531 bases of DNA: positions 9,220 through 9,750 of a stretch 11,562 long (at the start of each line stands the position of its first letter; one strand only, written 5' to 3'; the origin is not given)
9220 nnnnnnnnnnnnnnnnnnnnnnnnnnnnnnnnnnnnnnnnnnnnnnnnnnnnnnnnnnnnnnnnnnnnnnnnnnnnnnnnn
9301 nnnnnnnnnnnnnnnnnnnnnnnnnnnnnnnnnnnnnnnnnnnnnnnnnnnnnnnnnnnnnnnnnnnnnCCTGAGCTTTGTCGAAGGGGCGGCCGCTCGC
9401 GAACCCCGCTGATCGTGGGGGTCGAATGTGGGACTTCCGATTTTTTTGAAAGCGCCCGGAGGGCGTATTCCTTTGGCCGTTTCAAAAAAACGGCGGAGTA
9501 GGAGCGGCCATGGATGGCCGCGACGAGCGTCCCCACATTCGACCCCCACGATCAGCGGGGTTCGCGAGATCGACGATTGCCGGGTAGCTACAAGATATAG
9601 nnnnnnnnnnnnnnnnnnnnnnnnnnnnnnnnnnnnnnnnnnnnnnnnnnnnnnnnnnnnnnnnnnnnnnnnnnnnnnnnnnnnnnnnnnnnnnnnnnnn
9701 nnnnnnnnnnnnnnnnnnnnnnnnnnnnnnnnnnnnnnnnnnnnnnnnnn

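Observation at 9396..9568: Perfect 37-bp inverted repeat enclosing a 99-bp hairpin-dense, AT-richer core between hslU and def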

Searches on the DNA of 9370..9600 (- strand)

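Call 52: search_dna_similar(query=window:9380-9590:-, collection=plasmids, mode=distant, max_evalue=0.01)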
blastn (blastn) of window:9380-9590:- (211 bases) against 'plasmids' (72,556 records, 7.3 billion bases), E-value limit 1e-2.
Records with a match: 1; places in all: 1; records where one place covers at least 80% of the query: 0.
Best place of each record, by identity: 80-90% 1.
By first word of the organism name: Halostagnicola 1.
By predicted mobility (MOB-suite, as given by PLSDB): non-mobilizable 1.
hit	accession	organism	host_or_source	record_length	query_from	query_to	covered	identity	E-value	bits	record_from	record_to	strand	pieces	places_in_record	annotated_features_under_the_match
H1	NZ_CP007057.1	Halostagnicola larsenii XH-48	-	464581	9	52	21%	86.4%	1e-3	50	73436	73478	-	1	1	right-handed parallel beta-helix repeat-containing protein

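Call 53: search_dna_similar(query=window:9380-9590:-, collection=phages, mode=distant, max_evalue=0.01)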
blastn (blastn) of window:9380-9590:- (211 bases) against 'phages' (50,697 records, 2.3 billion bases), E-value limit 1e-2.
No match.
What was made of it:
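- Tried and rejected: BLAST of the element against plasmids and phages: one chance 44-nt hit, and none (calls 52, 53).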

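Call 70: search_rna_families(source=window, start=9370, end=9600, threshold=evalue, max_evalue=10, show_alignments=3)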
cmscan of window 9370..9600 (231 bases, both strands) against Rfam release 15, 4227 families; matches with E-value up to 10: 4.
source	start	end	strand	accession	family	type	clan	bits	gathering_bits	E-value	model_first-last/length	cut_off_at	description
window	9407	9556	+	RF03433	mir-2576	Gene; miRNA;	-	26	83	0.036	1-120/120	no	mir-2576 microRNA precursor family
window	9433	9469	-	RF01371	CRISPR-DR58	Gene; CRISPR;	-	17.7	38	0.49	1-37/37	no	CRISPR RNA direct repeat element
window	9437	9493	+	RF01667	rox1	Cis-reg;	-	16.3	58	0.85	1-59/59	no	Drosophila rox1 ncRNA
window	9440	9523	+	RF02226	sX7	Gene; sRNA;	-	11.2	55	9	1-95/95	no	Xanthomonas sRNA sX7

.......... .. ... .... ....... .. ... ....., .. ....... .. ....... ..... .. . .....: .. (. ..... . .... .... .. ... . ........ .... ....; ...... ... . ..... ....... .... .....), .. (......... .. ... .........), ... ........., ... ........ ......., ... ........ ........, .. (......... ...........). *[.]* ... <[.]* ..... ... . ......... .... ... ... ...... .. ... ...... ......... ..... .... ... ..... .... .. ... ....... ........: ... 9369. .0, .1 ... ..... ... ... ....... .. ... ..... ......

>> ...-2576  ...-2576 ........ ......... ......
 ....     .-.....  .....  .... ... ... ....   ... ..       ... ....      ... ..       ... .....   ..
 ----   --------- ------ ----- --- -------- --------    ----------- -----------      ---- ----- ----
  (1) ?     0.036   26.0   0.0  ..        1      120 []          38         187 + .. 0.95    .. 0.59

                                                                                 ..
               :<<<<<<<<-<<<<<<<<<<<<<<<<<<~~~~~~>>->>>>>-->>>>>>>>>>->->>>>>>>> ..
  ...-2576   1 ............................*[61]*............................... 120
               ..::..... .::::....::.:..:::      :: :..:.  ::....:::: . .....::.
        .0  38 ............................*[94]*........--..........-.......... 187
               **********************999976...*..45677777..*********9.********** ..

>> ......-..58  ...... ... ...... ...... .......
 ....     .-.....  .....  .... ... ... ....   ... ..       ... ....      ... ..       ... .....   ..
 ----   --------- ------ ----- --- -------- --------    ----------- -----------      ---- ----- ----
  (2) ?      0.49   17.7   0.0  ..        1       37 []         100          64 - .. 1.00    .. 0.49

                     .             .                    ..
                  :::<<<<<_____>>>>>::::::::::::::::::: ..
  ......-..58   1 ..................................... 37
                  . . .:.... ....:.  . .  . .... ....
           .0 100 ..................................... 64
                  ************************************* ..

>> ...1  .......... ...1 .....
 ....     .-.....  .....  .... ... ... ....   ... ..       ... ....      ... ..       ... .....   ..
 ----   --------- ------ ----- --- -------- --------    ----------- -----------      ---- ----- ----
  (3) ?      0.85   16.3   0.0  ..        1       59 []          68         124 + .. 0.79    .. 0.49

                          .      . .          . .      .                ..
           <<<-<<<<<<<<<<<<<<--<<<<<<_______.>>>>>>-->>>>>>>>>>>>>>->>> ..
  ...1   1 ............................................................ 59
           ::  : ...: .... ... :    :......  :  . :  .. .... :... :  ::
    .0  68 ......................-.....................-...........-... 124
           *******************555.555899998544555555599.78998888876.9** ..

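Call 78: build_rna_model(alignment_id=A6, structure=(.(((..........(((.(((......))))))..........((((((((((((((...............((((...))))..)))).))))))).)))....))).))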
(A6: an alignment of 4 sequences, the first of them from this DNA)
Model R1 built from alignment A6 (4 sequences, 111 columns); structure: as given.
model positions 109; base pairs 28; branch points 1; effective number of sequences 1.01; information 0.59 bits per position. Calibrated on 0.2 Mb of random sequence (short: E-values are rough).
structure used (alignment columns):
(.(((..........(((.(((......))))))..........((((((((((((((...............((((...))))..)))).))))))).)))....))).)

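Call 79: search_with_rna_model(model_id=R1, sources=[window, L005, L006, L089, L090, L091, L092, L093, L094, L095, L096, L097, L098, L099, L100, L101, L102, L103, L001, L002, L007, L008, L020, L021, L025, L028, L029, L033, L038, L041, L045, L049, L055, L058, L061, L065, L066, L072, L075, L077], max_evalue=10)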
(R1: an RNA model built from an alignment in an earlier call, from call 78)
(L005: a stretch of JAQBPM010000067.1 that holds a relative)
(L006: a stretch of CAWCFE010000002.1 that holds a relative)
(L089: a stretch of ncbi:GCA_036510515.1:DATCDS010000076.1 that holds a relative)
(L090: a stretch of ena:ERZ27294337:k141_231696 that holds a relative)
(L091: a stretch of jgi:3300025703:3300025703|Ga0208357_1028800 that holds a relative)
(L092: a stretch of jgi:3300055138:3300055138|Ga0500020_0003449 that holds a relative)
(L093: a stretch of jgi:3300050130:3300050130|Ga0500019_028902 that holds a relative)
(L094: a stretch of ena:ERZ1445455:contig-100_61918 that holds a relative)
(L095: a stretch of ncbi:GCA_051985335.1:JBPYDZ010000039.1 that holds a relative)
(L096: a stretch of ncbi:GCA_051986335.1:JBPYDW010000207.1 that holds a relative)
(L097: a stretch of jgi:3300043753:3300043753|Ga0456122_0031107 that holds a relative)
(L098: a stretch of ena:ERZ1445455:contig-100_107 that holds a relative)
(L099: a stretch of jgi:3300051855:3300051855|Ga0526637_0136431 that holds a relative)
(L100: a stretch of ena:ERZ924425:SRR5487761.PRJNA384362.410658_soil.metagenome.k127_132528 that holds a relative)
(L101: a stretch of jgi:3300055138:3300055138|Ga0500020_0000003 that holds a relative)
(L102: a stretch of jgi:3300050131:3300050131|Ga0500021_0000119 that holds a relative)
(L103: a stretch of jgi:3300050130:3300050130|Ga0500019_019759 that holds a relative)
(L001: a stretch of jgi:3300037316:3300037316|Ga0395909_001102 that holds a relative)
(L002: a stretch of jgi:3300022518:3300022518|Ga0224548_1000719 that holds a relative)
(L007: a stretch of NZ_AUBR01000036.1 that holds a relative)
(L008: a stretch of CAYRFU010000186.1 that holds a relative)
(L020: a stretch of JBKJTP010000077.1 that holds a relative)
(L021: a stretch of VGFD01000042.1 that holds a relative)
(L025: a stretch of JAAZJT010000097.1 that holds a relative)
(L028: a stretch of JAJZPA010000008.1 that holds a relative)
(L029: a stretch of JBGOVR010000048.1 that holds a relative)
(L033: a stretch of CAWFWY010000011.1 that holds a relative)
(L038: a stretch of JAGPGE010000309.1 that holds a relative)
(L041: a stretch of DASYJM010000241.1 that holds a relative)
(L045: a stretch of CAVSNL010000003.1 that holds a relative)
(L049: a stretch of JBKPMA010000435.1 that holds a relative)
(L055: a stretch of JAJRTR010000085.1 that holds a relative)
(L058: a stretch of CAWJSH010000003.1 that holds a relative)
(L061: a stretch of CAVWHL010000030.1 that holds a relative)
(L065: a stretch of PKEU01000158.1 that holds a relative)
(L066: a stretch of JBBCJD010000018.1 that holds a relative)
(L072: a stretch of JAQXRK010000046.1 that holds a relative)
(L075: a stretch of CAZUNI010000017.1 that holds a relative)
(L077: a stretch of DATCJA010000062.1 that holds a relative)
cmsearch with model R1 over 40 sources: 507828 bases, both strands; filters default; matches with E-value up to 10: 29.
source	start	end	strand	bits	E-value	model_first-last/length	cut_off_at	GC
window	9428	9536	-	133.1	2.3e-33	1-109/109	no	0.59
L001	2793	2901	+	133.1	2.3e-33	1-109/109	no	0.59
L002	2178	2286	+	133.1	2.3e-33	1-109/109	no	0.59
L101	11504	11611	+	122.4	1.9e-30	1-109/109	no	0.56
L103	5072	5181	+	119.3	1.4e-29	1-109/109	no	0.58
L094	409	516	+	117.3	4.7e-29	1-109/109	no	0.56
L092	1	69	+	68.1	1.4e-15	42-109/109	5'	0.51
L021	7565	7609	+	17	0.13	1-109/109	no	0.64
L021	4768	4821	+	16.9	0.14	1-109/109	no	0.65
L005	11010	11061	+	16.5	0.18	1-109/109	no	0.77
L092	3025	3107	-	15.4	0.36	1-109/109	no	0.65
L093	2957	3039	-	15.4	0.36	1-109/109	no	0.65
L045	14211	14299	-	14.7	0.56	1-109/109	no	0.64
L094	453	510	-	13.7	1.1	41-100/109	no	0.45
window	8319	8370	+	13.1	1.5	1-109/109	no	0.58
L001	3959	4010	-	13.1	1.5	1-109/109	no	0.58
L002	3344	3395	-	13.1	1.5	1-109/109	no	0.58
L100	47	114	-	12.9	1.7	1-109/109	no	0.56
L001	5905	5986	+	12.7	2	1-109/109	no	0.68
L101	9339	9417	-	12.7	2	1-109/109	no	0.67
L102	9339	9417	-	12.7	2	1-109/109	no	0.67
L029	5147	5212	+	12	3.1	1-109/109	no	0.71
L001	11653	11744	-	11.5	4.3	1-109/109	no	0.58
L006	14707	14757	+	11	5.7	1-109/109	no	0.71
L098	6821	6878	+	10.9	6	1-109/109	no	0.76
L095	1850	1938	+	10.5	7.8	1-109/109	no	0.63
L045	3651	3674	-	10.4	8.4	1-109/109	no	0.75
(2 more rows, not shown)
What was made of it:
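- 9433..9531 (-): Conserved core, a three-way junction carrying P2 and the P3-P4 domain. It is 73-84% identical among four lineages. The covariance model R1 scores 117-133 bits on the four complete copies (68 bits on the truncated copy in L092) and at most 17 bits elsewhere (call 79).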

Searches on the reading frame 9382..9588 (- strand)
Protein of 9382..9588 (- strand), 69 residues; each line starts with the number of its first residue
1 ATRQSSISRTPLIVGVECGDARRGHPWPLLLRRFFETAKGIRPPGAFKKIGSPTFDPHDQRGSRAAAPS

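Call 80: search_protein_representatives(protein=window:9382-9588:-)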
Query: 69 residues. Proteins with E-value up to 0.001 (for the whole library): 3; up to 1e-10: 0; up to 1e-30: 0. The best 3 are listed.
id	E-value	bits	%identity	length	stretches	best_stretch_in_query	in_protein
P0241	2.3e-06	43.1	69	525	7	48-58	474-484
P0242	2.5e-05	39.8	35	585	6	23-64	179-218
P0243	1.4e-04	37.5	39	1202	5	16-63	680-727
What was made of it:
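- Tried and rejected: The exhaustive HMMER search gave only three weak matches to long, unrelated proteins, taken as chance matches (call 80).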
